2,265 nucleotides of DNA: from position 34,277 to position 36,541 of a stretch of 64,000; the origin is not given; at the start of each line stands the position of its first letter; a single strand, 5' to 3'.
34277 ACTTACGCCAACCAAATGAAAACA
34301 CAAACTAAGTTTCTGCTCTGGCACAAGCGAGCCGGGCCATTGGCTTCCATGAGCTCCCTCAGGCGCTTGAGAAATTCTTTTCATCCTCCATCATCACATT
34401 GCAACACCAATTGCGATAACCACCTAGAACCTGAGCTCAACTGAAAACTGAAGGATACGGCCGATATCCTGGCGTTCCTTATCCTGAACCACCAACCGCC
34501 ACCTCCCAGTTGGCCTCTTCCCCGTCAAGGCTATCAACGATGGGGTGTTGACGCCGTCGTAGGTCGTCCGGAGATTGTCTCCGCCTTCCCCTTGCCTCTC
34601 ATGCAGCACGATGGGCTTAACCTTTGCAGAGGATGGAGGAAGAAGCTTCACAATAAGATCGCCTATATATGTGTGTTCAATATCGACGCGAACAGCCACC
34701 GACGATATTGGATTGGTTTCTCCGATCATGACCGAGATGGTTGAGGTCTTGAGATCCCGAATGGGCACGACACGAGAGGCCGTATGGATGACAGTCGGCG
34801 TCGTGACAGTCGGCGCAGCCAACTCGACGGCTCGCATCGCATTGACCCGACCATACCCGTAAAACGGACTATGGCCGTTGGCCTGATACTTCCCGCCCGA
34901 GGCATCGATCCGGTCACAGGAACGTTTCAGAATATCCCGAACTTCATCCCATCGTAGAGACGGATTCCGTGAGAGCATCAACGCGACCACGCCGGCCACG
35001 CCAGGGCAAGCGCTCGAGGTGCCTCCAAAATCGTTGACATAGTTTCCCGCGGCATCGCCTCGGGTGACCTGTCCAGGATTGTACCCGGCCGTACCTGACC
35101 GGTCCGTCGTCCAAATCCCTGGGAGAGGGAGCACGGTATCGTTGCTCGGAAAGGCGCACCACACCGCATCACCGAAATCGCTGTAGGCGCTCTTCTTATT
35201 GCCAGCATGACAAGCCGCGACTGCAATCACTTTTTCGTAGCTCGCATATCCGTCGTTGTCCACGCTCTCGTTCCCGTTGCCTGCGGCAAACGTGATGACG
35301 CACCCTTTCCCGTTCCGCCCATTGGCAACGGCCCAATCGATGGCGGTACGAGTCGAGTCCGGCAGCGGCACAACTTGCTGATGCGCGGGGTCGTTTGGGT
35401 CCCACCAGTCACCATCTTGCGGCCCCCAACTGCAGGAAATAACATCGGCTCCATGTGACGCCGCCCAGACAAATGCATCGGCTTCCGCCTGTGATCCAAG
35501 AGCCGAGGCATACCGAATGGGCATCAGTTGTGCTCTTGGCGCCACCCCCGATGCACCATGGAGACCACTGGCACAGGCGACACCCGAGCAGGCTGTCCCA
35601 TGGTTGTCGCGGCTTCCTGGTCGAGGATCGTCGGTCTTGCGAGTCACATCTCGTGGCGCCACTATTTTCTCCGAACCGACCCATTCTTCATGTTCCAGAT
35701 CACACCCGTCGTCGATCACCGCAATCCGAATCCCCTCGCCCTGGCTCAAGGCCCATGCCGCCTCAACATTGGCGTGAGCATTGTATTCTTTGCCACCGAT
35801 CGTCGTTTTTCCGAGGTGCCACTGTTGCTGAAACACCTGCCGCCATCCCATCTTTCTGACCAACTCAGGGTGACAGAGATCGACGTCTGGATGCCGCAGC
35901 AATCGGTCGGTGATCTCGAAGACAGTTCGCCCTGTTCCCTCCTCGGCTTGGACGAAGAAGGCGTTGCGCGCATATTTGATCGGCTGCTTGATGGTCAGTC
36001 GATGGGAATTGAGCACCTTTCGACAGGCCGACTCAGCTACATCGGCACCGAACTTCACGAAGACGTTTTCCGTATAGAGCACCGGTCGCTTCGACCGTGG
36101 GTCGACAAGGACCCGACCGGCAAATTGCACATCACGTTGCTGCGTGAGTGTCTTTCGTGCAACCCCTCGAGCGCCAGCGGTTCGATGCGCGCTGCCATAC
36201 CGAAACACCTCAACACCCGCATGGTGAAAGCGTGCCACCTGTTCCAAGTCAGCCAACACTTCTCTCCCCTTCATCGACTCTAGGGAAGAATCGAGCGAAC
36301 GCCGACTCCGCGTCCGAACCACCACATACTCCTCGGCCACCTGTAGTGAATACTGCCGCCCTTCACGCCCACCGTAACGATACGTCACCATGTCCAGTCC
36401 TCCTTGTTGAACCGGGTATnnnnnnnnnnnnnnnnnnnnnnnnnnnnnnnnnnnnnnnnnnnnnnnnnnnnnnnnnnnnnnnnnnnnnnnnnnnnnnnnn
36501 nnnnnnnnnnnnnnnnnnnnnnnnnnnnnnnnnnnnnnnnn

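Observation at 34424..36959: Cytoplasmic subtilisin-P-domain protease head-to-head with a free-standing copy of its own pro-domain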

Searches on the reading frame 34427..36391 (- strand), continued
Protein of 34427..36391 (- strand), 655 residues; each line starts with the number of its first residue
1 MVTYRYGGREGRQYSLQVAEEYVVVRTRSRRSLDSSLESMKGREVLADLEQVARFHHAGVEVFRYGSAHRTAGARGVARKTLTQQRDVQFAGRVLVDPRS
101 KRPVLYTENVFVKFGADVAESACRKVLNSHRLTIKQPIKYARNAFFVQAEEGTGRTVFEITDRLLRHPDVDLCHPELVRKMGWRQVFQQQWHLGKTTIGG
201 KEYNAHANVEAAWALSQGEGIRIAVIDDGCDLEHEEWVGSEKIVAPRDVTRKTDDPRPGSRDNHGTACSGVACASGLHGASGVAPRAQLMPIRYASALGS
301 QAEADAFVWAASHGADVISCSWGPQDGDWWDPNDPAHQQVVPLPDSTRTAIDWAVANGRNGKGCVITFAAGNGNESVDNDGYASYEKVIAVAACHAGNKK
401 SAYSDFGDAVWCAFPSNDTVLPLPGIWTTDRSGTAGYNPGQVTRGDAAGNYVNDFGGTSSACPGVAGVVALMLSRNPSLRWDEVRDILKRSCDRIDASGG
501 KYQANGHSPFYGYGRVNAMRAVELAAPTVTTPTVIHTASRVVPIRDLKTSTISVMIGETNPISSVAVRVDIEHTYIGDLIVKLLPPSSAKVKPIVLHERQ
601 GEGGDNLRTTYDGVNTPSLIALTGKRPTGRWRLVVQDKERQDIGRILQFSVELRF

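Call 85: find_encoding_contigs(protein=P0037, flank=6000, max_places=1)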
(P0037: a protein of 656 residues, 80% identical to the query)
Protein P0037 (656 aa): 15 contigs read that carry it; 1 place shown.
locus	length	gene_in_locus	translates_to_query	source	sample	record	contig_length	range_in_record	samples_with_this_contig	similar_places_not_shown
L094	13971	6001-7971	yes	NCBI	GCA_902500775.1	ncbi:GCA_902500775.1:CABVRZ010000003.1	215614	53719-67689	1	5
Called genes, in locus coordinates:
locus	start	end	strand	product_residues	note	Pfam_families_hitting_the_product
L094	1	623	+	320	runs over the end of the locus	-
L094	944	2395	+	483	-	PF13699:eCIS_core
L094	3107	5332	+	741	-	PF05547:Peptidase_M6 (faint), PF01483:P_proprotein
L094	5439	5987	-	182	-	-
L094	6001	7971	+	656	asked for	PF00082:Peptidase_S8, PF01483:P_proprotein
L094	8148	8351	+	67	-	-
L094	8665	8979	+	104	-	-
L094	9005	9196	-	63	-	PF00830:Ribosomal_L28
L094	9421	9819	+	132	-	-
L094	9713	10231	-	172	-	-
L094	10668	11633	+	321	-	PF01497:Peripla_BP_2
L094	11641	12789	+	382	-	PF01032:FecCD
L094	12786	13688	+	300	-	PF00005:ABC_tran, PF02463:SMC_N (faint), PF13304:AAA_21 (weak)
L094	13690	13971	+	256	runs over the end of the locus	PF00795:CN_hydrolase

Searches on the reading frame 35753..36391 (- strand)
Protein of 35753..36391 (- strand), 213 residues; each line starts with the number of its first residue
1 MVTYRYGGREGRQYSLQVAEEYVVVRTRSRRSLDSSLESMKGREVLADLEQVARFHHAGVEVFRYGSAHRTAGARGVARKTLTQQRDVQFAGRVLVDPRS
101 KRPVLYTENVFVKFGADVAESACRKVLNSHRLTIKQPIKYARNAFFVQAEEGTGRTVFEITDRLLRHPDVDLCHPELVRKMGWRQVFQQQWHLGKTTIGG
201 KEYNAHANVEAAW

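Call 11: find_homologous_proteins(query=window:35753-36391:-, max_evalue=0.01)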
Query seq(213 aa) (213 aa): 11 proteins with E <= 0.01 among 311 candidates.
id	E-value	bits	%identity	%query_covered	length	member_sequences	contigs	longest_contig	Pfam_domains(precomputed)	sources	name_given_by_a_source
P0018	2.3e-103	362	78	100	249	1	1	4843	-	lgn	-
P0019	2.5e-103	362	77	100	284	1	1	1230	PF00082.28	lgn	-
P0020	1.8e-71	258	56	100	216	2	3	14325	-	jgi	jgi:hypothetical protein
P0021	9.6e-61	223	52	100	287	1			PF00082.28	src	-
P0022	9.9e-59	217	77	64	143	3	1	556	-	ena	-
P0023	1.1e-56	210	48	100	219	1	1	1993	-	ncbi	-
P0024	1.1e-54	204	47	100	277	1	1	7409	-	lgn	-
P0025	4.4e-53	198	48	94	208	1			-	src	-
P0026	2.0e-51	193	47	100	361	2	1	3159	PF00082.28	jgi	jgi:subtilisin family serine protease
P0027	2.3e-51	193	46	94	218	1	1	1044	-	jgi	jgi:hypothetical protein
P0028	6.7e-37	145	51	69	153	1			-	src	-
